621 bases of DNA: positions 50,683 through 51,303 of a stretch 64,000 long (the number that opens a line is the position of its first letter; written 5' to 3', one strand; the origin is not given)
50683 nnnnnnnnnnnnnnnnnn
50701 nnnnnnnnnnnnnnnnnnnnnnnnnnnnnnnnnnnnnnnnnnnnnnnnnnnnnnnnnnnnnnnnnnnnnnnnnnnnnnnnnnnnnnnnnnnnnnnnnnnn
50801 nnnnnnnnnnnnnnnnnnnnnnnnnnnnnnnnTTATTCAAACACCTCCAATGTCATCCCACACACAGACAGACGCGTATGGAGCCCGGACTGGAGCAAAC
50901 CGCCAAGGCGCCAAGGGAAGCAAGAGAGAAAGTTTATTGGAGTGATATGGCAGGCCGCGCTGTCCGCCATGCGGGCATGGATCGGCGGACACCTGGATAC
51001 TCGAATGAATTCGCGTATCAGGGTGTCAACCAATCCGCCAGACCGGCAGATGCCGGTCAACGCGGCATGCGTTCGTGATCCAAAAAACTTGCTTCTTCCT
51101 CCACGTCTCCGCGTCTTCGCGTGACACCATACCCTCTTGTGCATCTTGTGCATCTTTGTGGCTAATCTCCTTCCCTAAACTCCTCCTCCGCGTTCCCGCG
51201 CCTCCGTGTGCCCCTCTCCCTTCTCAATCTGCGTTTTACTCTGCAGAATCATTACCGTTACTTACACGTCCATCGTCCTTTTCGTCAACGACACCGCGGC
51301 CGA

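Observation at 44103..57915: Polysaccharide-lyase locus built from a partially duplicated module (lyase - beta-helix - downstream gene) sharing a conserved promoter/leader cassette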

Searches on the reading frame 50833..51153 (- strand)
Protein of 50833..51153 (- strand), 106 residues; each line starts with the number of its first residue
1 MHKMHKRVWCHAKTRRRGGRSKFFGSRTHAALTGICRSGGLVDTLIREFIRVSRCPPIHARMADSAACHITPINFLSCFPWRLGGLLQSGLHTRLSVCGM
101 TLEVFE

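Call 79: search_protein_families(library=pfam, proteins=[window:50833-51153:-], max_evalue=0.001)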
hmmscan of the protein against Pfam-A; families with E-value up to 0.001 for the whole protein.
window:50833-51153:- (106 aa): 0 families
